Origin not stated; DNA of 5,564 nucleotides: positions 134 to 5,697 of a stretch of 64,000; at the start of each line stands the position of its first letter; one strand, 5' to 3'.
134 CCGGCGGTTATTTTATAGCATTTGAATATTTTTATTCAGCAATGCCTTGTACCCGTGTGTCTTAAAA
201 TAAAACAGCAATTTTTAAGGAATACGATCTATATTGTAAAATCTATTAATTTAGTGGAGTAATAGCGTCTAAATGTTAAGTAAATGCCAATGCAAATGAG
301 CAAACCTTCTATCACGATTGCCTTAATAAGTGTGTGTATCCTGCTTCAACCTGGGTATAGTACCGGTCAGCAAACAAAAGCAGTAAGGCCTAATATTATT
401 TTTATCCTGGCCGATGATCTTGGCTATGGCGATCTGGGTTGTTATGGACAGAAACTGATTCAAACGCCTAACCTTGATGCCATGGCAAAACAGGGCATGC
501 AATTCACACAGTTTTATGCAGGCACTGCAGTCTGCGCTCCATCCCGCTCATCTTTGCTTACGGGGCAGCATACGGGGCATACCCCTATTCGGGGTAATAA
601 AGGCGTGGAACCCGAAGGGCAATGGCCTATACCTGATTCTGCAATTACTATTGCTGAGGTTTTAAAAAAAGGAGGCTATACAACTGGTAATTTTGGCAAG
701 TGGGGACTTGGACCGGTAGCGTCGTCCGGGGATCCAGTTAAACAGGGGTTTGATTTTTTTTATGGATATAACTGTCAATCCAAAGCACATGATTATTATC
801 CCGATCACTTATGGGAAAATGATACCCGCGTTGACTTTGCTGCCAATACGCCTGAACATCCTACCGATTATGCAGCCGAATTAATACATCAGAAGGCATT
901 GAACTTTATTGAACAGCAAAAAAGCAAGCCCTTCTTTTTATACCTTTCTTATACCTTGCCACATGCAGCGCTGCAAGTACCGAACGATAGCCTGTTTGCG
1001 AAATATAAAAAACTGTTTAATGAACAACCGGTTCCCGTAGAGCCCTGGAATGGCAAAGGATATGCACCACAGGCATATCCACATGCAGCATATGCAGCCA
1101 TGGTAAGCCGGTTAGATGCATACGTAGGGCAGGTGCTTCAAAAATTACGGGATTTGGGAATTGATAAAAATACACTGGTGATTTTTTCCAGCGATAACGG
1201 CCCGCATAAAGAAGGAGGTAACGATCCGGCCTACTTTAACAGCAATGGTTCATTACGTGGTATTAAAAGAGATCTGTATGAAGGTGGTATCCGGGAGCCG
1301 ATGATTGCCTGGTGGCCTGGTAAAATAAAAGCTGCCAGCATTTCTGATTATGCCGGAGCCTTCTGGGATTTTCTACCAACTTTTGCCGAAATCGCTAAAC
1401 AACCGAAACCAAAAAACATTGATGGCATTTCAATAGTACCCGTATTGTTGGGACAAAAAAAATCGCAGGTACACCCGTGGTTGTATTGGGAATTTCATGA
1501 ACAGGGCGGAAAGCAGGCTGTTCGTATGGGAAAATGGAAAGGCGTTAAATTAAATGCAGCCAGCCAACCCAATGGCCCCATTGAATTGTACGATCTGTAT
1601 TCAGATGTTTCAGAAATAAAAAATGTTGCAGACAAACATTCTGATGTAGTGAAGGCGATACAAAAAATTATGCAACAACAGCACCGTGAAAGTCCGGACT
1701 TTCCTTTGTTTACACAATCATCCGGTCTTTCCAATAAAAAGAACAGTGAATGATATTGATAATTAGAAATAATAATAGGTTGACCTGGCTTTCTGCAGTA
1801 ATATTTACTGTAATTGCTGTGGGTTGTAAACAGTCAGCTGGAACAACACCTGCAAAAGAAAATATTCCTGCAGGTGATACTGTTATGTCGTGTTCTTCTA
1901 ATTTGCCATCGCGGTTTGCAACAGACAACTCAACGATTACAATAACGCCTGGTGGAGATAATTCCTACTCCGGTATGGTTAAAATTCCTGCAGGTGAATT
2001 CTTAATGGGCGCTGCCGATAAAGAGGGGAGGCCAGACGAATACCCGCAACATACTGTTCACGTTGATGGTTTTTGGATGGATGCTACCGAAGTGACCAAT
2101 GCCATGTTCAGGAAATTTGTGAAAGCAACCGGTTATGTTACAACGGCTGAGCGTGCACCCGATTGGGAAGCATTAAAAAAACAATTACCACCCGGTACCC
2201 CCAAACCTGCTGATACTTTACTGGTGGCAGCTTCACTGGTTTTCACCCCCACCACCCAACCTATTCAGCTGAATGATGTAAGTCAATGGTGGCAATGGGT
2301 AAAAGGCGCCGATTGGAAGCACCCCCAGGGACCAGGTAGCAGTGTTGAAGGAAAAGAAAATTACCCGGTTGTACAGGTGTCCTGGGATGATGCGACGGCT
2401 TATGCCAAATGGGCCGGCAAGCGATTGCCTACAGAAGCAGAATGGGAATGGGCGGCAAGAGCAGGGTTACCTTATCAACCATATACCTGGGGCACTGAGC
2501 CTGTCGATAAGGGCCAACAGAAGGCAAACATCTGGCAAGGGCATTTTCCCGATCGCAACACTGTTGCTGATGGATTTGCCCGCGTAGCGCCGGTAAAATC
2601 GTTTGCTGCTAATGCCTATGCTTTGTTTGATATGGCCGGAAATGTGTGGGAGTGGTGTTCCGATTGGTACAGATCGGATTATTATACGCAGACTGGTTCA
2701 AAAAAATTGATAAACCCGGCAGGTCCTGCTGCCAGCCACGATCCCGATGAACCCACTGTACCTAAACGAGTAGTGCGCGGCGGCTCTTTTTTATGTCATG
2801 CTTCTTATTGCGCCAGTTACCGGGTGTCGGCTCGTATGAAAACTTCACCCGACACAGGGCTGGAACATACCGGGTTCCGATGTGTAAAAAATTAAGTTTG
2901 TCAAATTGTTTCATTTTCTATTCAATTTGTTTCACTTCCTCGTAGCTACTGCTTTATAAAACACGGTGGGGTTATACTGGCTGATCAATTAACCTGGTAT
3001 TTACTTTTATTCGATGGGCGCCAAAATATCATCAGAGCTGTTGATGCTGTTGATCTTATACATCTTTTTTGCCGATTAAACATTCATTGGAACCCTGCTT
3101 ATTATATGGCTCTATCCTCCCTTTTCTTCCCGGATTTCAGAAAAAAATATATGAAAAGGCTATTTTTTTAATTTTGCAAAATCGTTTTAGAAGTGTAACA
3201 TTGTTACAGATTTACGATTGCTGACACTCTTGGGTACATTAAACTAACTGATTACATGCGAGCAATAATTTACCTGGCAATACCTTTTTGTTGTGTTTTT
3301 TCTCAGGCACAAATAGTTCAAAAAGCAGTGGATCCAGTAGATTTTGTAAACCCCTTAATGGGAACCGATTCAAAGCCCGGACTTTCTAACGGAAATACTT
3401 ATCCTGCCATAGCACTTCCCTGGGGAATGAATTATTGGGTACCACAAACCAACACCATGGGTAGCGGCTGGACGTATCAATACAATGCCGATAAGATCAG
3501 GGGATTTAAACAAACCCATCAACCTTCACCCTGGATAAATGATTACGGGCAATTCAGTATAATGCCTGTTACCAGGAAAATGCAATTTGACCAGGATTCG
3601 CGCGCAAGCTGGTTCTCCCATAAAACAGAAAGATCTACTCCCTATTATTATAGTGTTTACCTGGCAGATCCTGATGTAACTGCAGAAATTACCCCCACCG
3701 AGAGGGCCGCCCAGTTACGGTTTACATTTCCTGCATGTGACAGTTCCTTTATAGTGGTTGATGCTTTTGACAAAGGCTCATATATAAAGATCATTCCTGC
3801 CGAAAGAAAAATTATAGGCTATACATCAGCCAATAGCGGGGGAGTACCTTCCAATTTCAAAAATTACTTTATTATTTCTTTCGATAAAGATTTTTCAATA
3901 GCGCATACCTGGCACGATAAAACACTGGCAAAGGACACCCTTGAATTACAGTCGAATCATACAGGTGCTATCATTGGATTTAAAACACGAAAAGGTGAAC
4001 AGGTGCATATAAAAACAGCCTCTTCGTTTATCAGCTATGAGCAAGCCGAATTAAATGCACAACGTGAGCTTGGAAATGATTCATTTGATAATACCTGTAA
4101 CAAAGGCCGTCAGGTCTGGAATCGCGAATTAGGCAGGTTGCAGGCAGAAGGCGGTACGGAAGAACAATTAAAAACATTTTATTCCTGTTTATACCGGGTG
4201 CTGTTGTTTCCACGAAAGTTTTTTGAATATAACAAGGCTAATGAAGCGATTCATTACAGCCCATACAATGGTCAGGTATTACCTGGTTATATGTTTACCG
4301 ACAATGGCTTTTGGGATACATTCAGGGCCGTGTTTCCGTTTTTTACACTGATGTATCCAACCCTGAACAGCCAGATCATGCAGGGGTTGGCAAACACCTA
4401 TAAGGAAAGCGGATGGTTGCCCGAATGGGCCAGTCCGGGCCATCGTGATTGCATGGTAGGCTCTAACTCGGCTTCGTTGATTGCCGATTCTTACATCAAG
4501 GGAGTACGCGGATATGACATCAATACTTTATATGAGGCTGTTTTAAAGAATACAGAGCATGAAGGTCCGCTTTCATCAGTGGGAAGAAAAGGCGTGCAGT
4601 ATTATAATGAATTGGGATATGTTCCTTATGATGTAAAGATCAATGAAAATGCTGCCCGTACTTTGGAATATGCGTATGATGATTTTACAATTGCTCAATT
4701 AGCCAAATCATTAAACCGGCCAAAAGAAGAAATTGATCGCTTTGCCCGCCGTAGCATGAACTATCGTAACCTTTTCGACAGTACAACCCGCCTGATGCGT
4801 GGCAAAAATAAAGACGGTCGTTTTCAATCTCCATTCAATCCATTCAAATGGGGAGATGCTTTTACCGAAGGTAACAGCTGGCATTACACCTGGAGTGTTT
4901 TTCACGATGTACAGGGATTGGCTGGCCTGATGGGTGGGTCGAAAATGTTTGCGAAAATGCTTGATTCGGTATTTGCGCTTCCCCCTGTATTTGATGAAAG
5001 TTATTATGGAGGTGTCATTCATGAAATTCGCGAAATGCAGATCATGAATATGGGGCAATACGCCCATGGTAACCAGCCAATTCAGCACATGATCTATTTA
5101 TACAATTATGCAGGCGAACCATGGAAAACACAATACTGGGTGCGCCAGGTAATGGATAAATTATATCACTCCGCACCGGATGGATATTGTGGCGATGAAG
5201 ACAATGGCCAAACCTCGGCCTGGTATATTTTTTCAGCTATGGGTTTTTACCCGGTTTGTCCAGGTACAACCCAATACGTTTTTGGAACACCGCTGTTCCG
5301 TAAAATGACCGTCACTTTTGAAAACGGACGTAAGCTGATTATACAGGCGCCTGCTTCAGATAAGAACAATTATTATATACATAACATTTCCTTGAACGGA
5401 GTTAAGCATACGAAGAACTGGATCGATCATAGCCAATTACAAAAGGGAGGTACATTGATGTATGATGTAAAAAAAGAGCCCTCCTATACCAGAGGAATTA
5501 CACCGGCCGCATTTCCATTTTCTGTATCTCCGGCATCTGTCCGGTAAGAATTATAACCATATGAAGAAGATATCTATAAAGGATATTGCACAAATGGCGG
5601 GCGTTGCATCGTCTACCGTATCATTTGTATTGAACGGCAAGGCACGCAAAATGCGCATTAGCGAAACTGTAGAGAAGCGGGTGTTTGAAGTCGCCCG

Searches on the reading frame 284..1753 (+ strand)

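Call 80: search_protein_families(library=pfam, proteins=[window:284-1753:+], max_evalue=0.0001)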
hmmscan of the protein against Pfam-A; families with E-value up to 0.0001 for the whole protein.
window:284-1753:+ (489 aa): 3 families
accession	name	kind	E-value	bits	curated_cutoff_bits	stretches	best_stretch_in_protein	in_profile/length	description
PF00884.28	Sulfatase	-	3.9e-62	210.7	25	1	36-371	1-299/301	Sulfatase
PF16347.10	SGSH_C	-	2.4e-16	60.7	29.3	1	328-466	8-151/154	N-sulphoglucosamine sulphohydrolase, C-terminal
PF01663.27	Phosphodiest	-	6.3e-09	36.3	23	1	60-306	19-220/342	Type I phosphodiesterase / nucleotide pyrophosphatase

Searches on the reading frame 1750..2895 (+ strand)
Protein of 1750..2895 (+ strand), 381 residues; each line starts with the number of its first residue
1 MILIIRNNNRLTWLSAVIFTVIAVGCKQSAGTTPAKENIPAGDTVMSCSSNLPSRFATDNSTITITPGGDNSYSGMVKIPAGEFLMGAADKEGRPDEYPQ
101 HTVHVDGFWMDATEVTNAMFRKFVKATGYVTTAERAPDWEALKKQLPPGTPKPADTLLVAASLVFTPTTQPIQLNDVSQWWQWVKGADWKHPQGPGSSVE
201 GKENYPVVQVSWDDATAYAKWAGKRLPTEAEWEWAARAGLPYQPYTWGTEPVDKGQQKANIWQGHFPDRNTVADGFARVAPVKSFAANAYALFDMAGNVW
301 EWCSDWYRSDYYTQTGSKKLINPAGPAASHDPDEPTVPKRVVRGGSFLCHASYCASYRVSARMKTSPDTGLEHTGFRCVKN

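Call 80: search_protein_families(library=pfam, proteins=[window:1750-2895:+], max_evalue=0.0001)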
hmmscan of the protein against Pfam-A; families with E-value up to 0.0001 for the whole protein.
window:1750-2895:+ (381 aa): 1 family
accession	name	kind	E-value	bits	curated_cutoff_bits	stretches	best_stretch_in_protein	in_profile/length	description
PF03781.23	FGE-sulfatase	-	7.8e-81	271.9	23.3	1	74-380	3-255/255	Sulfatase-modifying factor enzyme 1-like domain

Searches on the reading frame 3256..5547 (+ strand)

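Call 80: search_protein_families(library=pfam, proteins=[window:3256-5547:+], max_evalue=0.0001)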
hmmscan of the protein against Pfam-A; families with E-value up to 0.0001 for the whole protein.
window:3256-5547:+ (763 aa): 2 families
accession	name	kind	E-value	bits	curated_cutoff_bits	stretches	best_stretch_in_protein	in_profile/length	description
PF07971.18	Glyco_hydro_92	-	1.4e-174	581.9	24.6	1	263-738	1-462/464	Glycosyl hydrolase family 92 catalytic domain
PF17678.7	Glyco_hydro_92N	-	6.5e-65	219.7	34.5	1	30-257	1-236/236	Glycosyl hydrolase family 92 N-terminal domain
